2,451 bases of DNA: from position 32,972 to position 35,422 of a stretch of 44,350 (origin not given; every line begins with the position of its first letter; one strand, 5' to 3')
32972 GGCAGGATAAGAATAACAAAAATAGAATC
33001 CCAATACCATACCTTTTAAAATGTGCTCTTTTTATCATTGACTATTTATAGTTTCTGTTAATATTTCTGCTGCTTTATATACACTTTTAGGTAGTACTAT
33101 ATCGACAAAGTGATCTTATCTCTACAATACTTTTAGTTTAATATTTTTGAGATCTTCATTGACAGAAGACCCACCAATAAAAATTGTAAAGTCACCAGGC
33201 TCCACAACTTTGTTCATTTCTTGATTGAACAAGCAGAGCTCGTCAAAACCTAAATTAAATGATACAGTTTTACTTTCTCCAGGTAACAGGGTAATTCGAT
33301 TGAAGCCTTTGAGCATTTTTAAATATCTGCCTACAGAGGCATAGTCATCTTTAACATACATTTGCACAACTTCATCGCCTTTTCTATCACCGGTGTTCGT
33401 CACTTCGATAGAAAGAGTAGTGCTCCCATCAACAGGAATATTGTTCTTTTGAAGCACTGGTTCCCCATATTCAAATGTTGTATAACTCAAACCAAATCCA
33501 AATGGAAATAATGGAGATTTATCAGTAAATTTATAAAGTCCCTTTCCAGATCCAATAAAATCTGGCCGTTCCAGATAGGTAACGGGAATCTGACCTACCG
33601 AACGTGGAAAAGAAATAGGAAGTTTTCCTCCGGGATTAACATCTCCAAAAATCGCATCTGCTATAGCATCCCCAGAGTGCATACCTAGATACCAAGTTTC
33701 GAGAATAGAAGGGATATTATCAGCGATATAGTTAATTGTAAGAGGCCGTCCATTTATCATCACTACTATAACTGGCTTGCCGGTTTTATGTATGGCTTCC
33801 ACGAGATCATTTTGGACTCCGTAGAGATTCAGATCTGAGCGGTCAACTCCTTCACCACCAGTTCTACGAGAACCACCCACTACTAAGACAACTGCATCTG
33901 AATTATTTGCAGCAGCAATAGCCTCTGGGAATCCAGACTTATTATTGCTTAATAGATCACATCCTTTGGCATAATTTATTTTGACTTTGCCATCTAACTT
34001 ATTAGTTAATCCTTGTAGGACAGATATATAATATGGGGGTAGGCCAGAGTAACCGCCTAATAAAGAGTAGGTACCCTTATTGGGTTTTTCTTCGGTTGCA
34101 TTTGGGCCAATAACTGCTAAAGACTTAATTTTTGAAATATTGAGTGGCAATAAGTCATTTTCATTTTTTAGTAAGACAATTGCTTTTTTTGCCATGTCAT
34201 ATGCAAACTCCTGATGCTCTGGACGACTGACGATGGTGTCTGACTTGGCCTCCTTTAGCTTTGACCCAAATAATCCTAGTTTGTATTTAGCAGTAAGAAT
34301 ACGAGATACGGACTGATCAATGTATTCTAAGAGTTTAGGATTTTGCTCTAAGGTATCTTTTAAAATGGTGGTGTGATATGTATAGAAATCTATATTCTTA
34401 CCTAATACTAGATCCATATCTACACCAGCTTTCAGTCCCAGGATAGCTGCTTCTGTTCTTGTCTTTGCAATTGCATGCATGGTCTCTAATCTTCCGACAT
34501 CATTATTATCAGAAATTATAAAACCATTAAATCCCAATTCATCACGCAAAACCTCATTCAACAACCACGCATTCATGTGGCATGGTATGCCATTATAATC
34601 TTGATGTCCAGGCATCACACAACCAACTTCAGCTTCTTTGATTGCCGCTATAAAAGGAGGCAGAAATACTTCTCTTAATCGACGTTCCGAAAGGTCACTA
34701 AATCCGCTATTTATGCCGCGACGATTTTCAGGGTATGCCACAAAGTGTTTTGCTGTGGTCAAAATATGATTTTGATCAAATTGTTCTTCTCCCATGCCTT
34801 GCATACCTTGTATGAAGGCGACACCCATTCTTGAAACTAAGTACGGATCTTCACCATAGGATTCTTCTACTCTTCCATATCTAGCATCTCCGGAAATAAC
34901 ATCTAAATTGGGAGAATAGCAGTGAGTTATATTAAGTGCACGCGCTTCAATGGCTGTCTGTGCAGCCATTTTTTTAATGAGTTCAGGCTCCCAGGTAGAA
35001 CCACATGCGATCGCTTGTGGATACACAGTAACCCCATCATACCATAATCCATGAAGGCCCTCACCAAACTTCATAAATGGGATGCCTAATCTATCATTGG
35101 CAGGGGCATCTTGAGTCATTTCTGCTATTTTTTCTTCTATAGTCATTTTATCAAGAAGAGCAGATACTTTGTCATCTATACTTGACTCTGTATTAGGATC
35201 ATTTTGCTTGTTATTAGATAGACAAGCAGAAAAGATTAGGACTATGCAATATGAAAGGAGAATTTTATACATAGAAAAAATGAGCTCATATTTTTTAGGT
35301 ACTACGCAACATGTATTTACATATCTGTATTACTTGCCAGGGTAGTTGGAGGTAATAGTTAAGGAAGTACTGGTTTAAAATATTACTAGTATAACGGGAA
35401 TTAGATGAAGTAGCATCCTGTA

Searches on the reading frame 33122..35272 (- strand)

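Call 12: search_protein_families(library=pfam, proteins=[window:33122-35272:-], max_evalue=0.0001)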
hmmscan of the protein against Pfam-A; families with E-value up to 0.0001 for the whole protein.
window:33122-35272:- (716 aa): 3 families
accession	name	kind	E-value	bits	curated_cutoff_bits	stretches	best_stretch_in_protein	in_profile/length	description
PF01915.27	Glyco_hydro_3_C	-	1.3e-57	195.4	31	1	365-597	1-200/200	Glycosyl hydrolase family 3 C-terminal domain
PF00933.27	Glyco_hydro_3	-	6.3e-57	193.8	27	1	46-327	45-315/316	Glycosyl hydrolase family 3 N terminal domain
PF14310.12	Fn3-like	-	6.4e-21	74.7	25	1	634-703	1-71/71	Fibronectin type III-like domain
